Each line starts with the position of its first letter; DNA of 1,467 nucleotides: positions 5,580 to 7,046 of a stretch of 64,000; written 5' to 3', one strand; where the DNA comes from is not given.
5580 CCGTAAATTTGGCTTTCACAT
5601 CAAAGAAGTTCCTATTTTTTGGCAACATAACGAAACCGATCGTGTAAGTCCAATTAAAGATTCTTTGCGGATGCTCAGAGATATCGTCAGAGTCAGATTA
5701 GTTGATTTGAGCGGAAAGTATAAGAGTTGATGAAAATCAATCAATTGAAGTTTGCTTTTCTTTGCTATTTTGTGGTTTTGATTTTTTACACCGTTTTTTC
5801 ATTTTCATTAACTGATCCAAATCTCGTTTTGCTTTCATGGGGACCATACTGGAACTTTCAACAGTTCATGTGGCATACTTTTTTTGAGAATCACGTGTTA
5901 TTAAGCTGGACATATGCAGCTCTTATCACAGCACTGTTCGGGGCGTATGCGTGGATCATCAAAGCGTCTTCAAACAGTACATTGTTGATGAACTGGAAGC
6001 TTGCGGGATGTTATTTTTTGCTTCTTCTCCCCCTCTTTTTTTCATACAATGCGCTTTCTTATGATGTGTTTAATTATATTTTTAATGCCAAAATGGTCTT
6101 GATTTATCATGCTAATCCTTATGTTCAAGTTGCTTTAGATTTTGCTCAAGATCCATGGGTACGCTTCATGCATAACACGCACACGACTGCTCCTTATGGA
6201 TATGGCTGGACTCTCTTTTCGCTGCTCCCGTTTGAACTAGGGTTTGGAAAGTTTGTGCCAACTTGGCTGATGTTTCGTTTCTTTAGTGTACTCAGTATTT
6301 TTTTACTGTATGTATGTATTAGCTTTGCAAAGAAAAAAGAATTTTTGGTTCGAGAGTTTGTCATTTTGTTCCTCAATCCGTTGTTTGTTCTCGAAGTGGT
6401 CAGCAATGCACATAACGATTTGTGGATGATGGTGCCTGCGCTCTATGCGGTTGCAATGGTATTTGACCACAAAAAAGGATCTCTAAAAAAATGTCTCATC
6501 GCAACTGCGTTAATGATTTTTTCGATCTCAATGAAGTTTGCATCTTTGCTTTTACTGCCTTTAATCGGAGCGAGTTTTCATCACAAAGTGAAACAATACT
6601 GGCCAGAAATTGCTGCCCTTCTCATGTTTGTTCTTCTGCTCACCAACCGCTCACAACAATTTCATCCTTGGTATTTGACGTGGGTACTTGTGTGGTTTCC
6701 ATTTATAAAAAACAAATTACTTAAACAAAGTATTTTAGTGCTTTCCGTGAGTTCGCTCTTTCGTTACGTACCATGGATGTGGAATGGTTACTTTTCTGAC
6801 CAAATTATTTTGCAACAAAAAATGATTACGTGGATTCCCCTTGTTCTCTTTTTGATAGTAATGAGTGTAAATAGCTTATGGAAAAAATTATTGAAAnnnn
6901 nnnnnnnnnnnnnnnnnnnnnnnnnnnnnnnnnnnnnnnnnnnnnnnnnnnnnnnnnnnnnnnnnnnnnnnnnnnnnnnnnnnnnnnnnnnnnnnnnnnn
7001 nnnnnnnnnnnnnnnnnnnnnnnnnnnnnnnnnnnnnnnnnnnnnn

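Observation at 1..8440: GDP-6-deoxyhexose synthesis coupled to two Dpm1-like GT2 synthases and three GT-C membrane transferases: a lipid-linked extracytoplasmic glycosylation system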

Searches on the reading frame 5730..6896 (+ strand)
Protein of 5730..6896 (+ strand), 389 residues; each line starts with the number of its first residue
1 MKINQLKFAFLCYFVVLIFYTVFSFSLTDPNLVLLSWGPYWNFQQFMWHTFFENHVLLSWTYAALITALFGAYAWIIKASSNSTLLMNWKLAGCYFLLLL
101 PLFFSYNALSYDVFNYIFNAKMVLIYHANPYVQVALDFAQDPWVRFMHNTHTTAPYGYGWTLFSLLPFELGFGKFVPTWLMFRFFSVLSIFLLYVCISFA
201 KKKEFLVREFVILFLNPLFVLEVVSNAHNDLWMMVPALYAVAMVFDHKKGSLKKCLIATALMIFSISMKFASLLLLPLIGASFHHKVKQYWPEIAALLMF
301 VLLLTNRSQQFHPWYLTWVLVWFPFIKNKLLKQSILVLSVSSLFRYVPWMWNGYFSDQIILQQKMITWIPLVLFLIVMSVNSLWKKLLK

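Call 7: search_protein_families(library=pfam, proteins=[window:5730-6896:+], max_evalue=0.01)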
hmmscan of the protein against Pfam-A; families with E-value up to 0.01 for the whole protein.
window:5730-6896:+ (389 aa): 0 families

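Call 8: search_protein_families(library=ncbifam, proteins=[window:5730-6896:+], max_evalue=0.01)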
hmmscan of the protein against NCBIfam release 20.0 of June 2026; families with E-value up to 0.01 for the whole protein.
window:5730-6896:+ (389 aa): 0 families

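Call 13: search_solved_structures(query=window:5730-6896:+, max_evalue=10)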
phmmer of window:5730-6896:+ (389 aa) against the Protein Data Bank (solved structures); distinct sequences matched with E-value up to 10: 0.

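Call 16: find_homologous_proteins(query=window:5730-6896:+, max_evalue=0.001)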
Query window:5730-6896:+ (389 aa): 713 proteins with E <= 0.001 among 8000 candidates; the best 120 are listed.
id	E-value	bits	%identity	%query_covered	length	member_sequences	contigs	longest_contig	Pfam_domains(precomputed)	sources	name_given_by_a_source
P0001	2.0e-254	862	100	100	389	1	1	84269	PF26314.1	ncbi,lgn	-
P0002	3.9e-131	456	58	95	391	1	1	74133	PF26314.1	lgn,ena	-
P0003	1.2e-123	431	54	97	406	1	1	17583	PF26314.1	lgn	-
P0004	2.4e-122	427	53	95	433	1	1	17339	PF26314.1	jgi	jgi:hypothetical protein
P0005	3.4e-121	423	52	96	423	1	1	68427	PF26314.1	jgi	jgi:hypothetical protein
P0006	4.7e-120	420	51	98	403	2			PF26314.1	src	-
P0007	1.7e-118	414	52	95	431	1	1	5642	PF26314.1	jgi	jgi:hypothetical protein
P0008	4.2e-118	413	53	96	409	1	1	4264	PF26314.1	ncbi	ncbi:hypothetical protein BH10PAT2_BH10PAT2_2220 [soil metagenome]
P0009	4.4e-118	413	51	95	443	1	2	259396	PF26314.1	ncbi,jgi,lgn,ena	jgi:hypothetical protein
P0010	1.6e-117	411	50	96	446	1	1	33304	PF26314.1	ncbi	-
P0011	3.3e-117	410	53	92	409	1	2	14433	PF26314.1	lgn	-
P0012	5.7e-117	409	53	95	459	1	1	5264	PF26314.1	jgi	jgi:hypothetical protein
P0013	7.6e-117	409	50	95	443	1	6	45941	PF26314.1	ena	-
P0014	3.5e-116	407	49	95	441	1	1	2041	PF26314.1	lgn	-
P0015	1.3e-115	405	55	92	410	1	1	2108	PF26314.1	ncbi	-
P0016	3.7e-115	403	49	95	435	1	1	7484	PF26314.1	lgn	-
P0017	2.6e-114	401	50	98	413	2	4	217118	PF26314.1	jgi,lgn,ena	-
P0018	1.3e-113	398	51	98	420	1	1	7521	PF26314.1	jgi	jgi:hypothetical protein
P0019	2.0e-113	398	50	96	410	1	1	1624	PF26314.1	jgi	jgi:hypothetical protein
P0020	1.3e-112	395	48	94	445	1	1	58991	PF26314.1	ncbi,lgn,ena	-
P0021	1.4e-112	395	49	96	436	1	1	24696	PF26314.1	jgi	jgi:hypothetical protein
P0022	7.7e-112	392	53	92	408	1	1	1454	PF26314.1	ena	-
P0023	7.9e-112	392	52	90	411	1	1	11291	PF26314.1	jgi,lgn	jgi:hypothetical protein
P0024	1.9e-111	391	52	92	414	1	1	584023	PF26314.1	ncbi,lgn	-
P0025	1.6e-110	388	48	96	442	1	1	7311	PF26314.1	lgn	-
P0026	5.4e-110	386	51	96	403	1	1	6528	PF26314.1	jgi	-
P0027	5.9e-110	386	49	92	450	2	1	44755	PF26314.1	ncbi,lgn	ncbi:MAG: hypothetical protein PVJ09_04775 [Candidatus Woesebacteria bacterium]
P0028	9.6e-110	386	49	97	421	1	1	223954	PF26314.1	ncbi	-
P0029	1.1e-109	385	50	93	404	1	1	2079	PF26314.1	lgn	-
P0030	1.4e-109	385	48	92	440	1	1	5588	PF26314.1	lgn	-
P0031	2.0e-109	385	51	94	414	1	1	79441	PF26314.1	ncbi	-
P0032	2.5e-109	384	49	94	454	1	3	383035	PF26314.1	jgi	jgi:hypothetical protein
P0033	5.7e-109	383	51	93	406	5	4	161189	PF26314.1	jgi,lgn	-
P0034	6.6e-109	383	48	97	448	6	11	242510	PF26314.1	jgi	jgi:hypothetical protein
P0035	8.9e-109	382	51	96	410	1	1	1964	PF26314.1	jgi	-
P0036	1.0e-108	382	48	94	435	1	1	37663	PF26314.1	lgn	-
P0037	1.5e-108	382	46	96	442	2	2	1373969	PF26314.1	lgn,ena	-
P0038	5.8e-108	380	48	93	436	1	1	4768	PF26314.1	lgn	-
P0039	3.0e-107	377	45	94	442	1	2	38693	PF26314.1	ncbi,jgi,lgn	jgi:hypothetical protein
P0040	5.8e-107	376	48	92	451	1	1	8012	PF26314.1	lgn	-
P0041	1.4e-106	375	49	96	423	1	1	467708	PF26314.1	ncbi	-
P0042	1.7e-106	375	50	91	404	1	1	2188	PF26314.1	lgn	-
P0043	1.9e-106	375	49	91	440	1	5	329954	PF26314.1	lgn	-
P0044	1.6e-105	372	48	97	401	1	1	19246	PF26314.1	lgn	-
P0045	3.5e-105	371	51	94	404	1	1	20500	PF26314.1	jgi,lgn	jgi:hypothetical protein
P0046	1.1e-104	369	48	95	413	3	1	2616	PF26314.1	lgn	-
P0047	2.3e-104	368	48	98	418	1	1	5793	PF26314.1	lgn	-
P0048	7.0e-104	366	49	95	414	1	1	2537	PF26314.1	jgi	-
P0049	8.6e-104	366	47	96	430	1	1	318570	PF26314.1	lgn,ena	-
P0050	1.4e-103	365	48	94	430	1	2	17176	PF26314.1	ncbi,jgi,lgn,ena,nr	ncbi:MAG: hypothetical protein COY80_00270 [Candidatus Pacebacteria bacterium CG_4_10_14_0_8_um_filt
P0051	4.8e-103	364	46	95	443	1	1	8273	PF26314.1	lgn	-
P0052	5.9e-103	363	46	98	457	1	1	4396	PF26314.1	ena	-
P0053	6.2e-103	363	49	95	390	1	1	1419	PF26314.1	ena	-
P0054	7.9e-103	363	50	94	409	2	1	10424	PF26314.1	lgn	-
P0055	1.3e-102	362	46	96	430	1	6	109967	PF26314.1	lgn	-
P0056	1.3e-102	362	49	94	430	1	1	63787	PF26314.1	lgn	-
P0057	1.5e-102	362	51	92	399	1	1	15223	PF26314.1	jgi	jgi:hypothetical protein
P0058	2.1e-102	361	49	91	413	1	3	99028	PF26314.1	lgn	-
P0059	2.2e-102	361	49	96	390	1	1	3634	PF26314.1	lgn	-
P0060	2.6e-102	361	49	95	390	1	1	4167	PF26314.1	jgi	jgi:hypothetical protein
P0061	2.9e-102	361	50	93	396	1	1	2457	PF26314.1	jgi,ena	-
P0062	4.7e-102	360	47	96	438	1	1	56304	PF26314.1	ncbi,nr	ncbi:hypothetical protein KA082_00205 [Candidatus Woesebacteria bacterium]|nr:hypothetical protein [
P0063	9.2e-102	359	47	97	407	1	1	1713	PF26314.1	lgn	-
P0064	1.9e-101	358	48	95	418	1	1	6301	PF26314.1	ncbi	-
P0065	2.1e-101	358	49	96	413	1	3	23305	PF26314.1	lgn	-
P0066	3.6e-101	357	50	91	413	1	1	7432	PF26314.1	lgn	-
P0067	4.4e-101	357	46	96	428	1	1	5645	PF26314.1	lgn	-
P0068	5.3e-101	357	51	92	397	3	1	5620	PF26314.1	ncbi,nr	ncbi:hypothetical protein KJ628_01565 [Patescibacteria group bacterium]|nr:hypothetical protein [Pat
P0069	5.4e-101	357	49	96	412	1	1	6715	PF26314.1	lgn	-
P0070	6.1e-101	357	50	96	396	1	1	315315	PF26314.1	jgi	jgi:hypothetical protein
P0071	8.5e-101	356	48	96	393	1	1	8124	PF26314.1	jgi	jgi:hypothetical protein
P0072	8.7e-101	356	49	92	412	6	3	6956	PF26314.1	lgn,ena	-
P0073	9.2e-101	356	45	97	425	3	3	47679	PF26314.1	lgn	-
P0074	1.1e-100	356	47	94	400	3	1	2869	PF26314.1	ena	-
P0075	1.6e-100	355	49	97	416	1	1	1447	PF26314.1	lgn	-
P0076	2.1e-100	355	48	95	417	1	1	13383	PF26314.1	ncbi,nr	ncbi:MAG: hypothetical protein GF390_00505 [Candidatus Pacebacteria bacterium]|nr:hypothetical prote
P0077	5.4e-100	353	47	96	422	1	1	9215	PF26314.1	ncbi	-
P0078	6.4e-100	353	49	96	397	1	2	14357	PF26314.1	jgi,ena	-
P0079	9.0e-100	353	48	96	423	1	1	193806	PF26314.1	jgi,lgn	-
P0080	9.2e-100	353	49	96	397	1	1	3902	PF26314.1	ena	-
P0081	1.1e-99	352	48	98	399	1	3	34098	PF26314.1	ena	-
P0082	1.2e-99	352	44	92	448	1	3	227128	PF26314.1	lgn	-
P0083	1.2e-99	352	47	93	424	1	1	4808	PF26314.1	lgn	-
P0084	1.3e-99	352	47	95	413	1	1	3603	PF26314.1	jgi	-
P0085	1.3e-99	352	52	92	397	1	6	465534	PF26314.1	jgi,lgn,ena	jgi:hypothetical protein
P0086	1.4e-99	352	48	99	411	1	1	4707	PF26314.1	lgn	-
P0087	1.9e-99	352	49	93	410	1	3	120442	PF26314.1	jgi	jgi:hypothetical protein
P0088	2.0e-99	352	43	96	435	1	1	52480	PF26314.1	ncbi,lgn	-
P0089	2.1e-99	352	49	94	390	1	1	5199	PF26314.1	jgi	jgi:hypothetical protein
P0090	2.3e-99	351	47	95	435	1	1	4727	PF26314.1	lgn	-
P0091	3.8e-99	351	47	95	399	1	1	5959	PF26314.1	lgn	-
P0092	6.1e-99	350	47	99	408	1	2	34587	PF26314.1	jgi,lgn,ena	-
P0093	6.3e-99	350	49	94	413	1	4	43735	PF26314.1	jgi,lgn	-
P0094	6.7e-99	350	49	97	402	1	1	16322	PF26314.1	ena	-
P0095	9.9e-99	349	50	96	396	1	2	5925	PF26314.1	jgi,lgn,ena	-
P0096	1.3e-98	349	46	99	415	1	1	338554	PF26314.1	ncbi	-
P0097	1.7e-98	349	45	96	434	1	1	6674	PF26314.1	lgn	-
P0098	1.8e-98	348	49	94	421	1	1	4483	PF26314.1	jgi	jgi:hypothetical protein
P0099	3.2e-98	348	49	96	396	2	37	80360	PF26314.1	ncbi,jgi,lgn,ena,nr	ncbi:MAG: hypothetical protein HN846_04565 [Candidatus Pacebacteria bacterium]|jgi:hypothetical prot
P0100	3.8e-98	347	44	94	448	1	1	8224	PF26314.1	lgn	-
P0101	4.6e-98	347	46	98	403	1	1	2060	PF26314.1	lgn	-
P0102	5.0e-98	347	48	93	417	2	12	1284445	PF26314.1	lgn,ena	-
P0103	5.7e-98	347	46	95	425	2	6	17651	PF26314.1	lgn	-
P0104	7.4e-98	346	47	90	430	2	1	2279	PF26314.1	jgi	-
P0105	8.8e-98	346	45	100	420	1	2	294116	PF26314.1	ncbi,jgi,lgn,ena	-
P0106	9.4e-98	346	47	97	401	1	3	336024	PF26314.1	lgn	-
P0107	1.3e-97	346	45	94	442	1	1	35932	PF26314.1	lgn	-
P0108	1.5e-97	345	45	93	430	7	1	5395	PF26314.1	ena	-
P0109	1.7e-97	345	45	96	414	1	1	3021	PF26314.1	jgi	jgi:hypothetical protein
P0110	1.9e-97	345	46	94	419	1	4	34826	PF26314.1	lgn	-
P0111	2.3e-97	345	47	94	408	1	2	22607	PF26314.1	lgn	-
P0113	3.2e-97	344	49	93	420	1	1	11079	PF26314.1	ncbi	-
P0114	5.1e-97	344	47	92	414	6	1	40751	PF26314.1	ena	-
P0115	5.8e-97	343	46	95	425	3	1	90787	PF26314.1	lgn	-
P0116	6.8e-97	343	47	93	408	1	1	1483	PF26314.1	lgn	-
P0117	8.0e-97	343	50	96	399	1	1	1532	PF26314.1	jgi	jgi:hypothetical protein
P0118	8.0e-97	343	47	89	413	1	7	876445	PF26314.1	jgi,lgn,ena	-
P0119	1.1e-96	343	45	97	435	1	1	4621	PF26314.1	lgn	-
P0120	1.2e-96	342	47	94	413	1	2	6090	PF26314.1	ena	-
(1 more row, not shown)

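Call 17: search_protein_families(library=pfam, proteins=[window:5730-6896:+], max_evalue=10)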
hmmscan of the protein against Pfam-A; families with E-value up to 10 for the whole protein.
window:5730-6896:+ (389 aa): 1 family
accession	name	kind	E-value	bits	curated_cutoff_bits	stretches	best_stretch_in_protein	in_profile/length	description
PF15383.11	TMEM237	-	0.043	13.5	28.1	1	4-82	170-243/247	Transmembrane protein 237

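Call 18: find_encoding_contigs(protein=P0001, flank=10000, max_places=3)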
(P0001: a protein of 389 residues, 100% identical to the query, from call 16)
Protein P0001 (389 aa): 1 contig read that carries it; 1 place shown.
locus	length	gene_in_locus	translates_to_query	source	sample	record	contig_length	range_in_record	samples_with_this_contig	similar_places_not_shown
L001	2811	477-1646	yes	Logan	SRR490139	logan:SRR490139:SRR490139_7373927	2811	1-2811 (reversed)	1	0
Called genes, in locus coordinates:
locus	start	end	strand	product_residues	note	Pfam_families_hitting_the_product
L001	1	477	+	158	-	?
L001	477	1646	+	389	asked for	PF26314:MptA_B_family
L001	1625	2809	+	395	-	?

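Call 20: find_encoding_contigs(protein=P0002, flank=10000, max_places=2)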
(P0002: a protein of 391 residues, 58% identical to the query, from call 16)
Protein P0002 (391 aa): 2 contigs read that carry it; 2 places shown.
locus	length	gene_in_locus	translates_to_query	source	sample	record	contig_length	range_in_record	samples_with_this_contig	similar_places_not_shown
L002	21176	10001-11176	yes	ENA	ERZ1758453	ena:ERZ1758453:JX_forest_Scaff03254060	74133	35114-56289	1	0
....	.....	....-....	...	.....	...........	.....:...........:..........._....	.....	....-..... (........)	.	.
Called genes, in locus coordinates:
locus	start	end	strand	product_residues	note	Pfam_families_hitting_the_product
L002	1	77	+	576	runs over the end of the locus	-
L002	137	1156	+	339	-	PF01073:3Beta_HSD, PF01370:Epimerase, PF02719:Polysacc_synt_2, PF04321:RmlD_sub_bind, PF07993:NAD_binding_4, PF13460:NAD_binding_10, PF16363:GDP_Man_Dehyd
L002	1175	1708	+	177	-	PF00908:dTDP_sugar_isom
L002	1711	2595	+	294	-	PF01370:Epimerase, PF04321:RmlD_sub_bind, PF01073:3Beta_HSD, PF02719:Polysacc_synt_2 (weak), PF13460:NAD_binding_10 (weak), PF16363:GDP_Man_Dehyd, PF07993:NAD_binding_4 (weak)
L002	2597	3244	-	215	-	PF01746:tRNA_m1G_MT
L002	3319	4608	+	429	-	PF03446:NAD_binding_2 (faint), PF03721:UDPG_MGDP_dh_N, PF00984:UDPG_MGDP_dh, PF03720:UDPG_MGDP_dh_C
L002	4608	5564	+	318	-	PF01073:3Beta_HSD (weak), PF01370:Epimerase, PF02719:Polysacc_synt_2 (faint), PF04321:RmlD_sub_bind, PF16363:GDP_Man_Dehyd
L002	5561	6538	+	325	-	PF01370:Epimerase, PF04321:RmlD_sub_bind, PF05368:NmrA (weak), PF16363:GDP_Man_Dehyd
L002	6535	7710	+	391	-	PF00535:Glycos_transf_2, PF04138:GtrA_DPMS_TM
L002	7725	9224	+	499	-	PF13231:PMT_2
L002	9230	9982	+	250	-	PF00535:Glycos_transf_2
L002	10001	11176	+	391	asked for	PF26314:MptA_B_family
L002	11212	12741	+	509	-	PF02366:PMT, PF13231:PMT_2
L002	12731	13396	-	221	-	PF00072:Response_reg, PF00486:Trans_reg_C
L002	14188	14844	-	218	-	-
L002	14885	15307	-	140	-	PF00293:NUDIX (weak)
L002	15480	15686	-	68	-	PF10685:KGG (weak)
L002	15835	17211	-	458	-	-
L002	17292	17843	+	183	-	-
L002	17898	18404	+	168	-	PF01396:Zn_ribbon_Top1 (faint), PF03119:DNA_ligase_ZBD (faint)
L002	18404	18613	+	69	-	-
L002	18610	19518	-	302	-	PF03446:NAD_binding_2, PF03807:F420_oxidored (faint), PF00393:6PGD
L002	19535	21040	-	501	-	PF00479:G6PD_N, PF02781:G6PD_C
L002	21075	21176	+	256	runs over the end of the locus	PF01182:Glucosamine_iso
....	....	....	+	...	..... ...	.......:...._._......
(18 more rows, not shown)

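Call 21: find_encoding_contigs(protein=P0009, flank=10000, max_places=2)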
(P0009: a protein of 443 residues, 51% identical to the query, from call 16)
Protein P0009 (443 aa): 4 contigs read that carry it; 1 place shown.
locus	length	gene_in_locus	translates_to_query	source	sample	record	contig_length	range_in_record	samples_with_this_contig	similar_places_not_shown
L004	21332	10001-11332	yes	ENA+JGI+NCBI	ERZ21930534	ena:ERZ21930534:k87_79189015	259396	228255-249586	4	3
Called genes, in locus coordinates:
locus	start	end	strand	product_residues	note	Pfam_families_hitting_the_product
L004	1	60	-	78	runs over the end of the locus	-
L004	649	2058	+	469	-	PF01336:tRNA_anti-codon, PF00152:tRNA-synt_2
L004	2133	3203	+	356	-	PF00768:Peptidase_S11, PF02113:Peptidase_S13 (weak)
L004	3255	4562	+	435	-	PF01210:NAD_Gly3P_dh_N (faint), PF02737:3HCDH_N, PF03446:NAD_binding_2 (faint), PF03721:UDPG_MGDP_dh_N, PF03807:F420_oxidored (faint), PF00984:UDPG_MGDP_dh, PF03720:UDPG_MGDP_dh_C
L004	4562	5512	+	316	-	PF01073:3Beta_HSD, PF01370:Epimerase, PF02719:Polysacc_synt_2 (faint), PF04321:RmlD_sub_bind (weak), PF07993:NAD_binding_4 (faint), PF16363:GDP_Man_Dehyd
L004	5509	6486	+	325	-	PF01370:Epimerase, PF04321:RmlD_sub_bind, PF16363:GDP_Man_Dehyd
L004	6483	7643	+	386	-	PF00535:Glycos_transf_2, PF04138:GtrA_DPMS_TM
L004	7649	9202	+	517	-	PF13231:PMT_2 (weak)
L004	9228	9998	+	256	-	PF00535:Glycos_transf_2, PF10111:Glyco_tranf_2_2 (weak)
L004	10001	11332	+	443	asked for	PF26314:MptA_B_family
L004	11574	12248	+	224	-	PF00072:Response_reg, PF00486:Trans_reg_C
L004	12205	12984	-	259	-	PF02518:HATPase_c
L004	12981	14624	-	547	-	PF02366:PMT (weak), PF13231:PMT_2 (weak)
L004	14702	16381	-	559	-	PF00343:Phosphorylase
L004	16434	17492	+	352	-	PF01791:DeoC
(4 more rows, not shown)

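Call 22: find_encoding_contigs(protein=P0037, flank=10000, max_places=1)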
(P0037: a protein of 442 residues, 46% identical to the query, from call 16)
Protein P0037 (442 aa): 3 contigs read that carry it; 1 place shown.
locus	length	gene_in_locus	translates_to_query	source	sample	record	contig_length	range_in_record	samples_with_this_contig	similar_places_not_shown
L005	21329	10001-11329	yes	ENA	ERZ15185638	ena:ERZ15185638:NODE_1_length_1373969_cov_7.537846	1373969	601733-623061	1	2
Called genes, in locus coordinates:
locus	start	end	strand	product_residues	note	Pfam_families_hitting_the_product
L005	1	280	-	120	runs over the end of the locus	-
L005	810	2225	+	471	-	PF01336:tRNA_anti-codon, PF00152:tRNA-synt_2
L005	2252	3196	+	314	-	PF02113:Peptidase_S13 (weak), PF00768:Peptidase_S11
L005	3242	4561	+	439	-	PF01210:NAD_Gly3P_dh_N (faint), PF02737:3HCDH_N (weak), PF03446:NAD_binding_2 (weak), PF03721:UDPG_MGDP_dh_N, PF00984:UDPG_MGDP_dh, PF03720:UDPG_MGDP_dh_C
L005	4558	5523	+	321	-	PF01370:Epimerase, PF04321:RmlD_sub_bind, PF16363:GDP_Man_Dehyd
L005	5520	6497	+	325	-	PF01370:Epimerase, PF04321:RmlD_sub_bind, PF16363:GDP_Man_Dehyd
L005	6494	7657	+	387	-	PF00535:Glycos_transf_2, PF04138:GtrA_DPMS_TM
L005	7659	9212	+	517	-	PF13231:PMT_2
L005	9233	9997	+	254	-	PF00535:Glycos_transf_2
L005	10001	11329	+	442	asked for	PF26314:MptA_B_family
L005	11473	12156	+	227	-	PF00072:Response_reg, PF00486:Trans_reg_C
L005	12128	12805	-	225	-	PF02518:HATPase_c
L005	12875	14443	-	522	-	PF02366:PMT, PF13231:PMT_2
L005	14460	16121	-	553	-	PF00343:Phosphorylase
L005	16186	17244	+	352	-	PF01791:DeoC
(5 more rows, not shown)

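Call 23: find_encoding_contigs(protein=P0102, flank=10000, max_places=1)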
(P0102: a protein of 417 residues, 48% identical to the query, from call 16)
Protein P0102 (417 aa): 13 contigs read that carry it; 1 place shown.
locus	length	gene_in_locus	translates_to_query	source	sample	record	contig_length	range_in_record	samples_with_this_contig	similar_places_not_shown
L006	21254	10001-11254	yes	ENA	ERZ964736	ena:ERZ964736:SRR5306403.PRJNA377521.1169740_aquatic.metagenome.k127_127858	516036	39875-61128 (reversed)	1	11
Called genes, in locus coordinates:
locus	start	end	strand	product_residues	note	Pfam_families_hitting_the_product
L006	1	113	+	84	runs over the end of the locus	-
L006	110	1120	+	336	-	PF01073:3Beta_HSD, PF01370:Epimerase, PF02719:Polysacc_synt_2, PF04321:RmlD_sub_bind, PF05368:NmrA (weak), PF07993:NAD_binding_4, PF13460:NAD_binding_10, PF16363:GDP_Man_Dehyd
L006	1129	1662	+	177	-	PF00908:dTDP_sugar_isom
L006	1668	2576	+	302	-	PF01370:Epimerase, PF04321:RmlD_sub_bind, PF01073:3Beta_HSD, PF02719:Polysacc_synt_2 (faint), PF16363:GDP_Man_Dehyd, PF13460:NAD_binding_10 (weak), PF07993:NAD_binding_4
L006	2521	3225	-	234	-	PF01746:tRNA_m1G_MT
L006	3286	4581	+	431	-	PF01210:NAD_Gly3P_dh_N (faint), PF01262:AlaDh_PNT_C (faint), PF02737:3HCDH_N (faint), PF03446:NAD_binding_2 (faint), PF03721:UDPG_MGDP_dh_N, PF03807:F420_oxidored (faint), PF00984:UDPG_MGDP_dh, PF03720:UDPG_MGDP_dh_C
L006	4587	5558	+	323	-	PF01073:3Beta_HSD (weak), PF01370:Epimerase, PF02719:Polysacc_synt_2 (faint), PF04321:RmlD_sub_bind (weak), PF16363:GDP_Man_Dehyd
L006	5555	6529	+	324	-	PF01370:Epimerase, PF04321:RmlD_sub_bind, PF05368:NmrA (weak), PF16363:GDP_Man_Dehyd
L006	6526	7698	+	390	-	PF00535:Glycos_transf_2, PF10111:Glyco_tranf_2_2 (faint), PF04138:GtrA_DPMS_TM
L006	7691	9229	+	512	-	PF13231:PMT_2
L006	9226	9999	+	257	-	PF00535:Glycos_transf_2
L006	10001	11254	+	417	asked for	PF26314:MptA_B_family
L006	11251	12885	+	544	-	PF02366:PMT (weak), PF13231:PMT_2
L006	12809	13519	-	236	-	PF00072:Response_reg, PF00486:Trans_reg_C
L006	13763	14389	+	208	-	-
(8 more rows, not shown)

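Call 42: predict_structure(alignment_id=A1)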
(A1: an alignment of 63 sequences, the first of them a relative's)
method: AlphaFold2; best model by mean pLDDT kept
length: 389 residues; sequences in the alignment: 63
mean_pLDDT: 90.5   pTM: 0.90
mean pLDDT of the five models: 90.5, 89.9, 89.7, 89.4, 89.1
residues with pLDDT >= 90: 259; 70-90: 116; 50-70: 14; < 50: 0
segments of 3 or more residues with pLDDT < 50: none
pLDDT, mean of each block of 10 residues (from residue 1): 88 98 92 84 94 96 98 96 87 93 85 83 90 91 76 72 80 81 91 93 83 97 91 93 83 92 92 92 79 96 92 94 96 98 96 94 98 98 97
secondary structure, 60 per line:
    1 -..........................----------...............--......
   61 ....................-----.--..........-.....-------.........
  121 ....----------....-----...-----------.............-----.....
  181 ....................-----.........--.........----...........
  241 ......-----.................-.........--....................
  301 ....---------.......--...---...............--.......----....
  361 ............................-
elements in order: H2-27 H38-52 H55-80 H89-98 H100-104 H112-124 H135-138 H158-170 H176-200 H207-214 H217-225 H230-246 H252-268 H270-278 H281-304 H314-320 H329-343 H346-352 H357-388
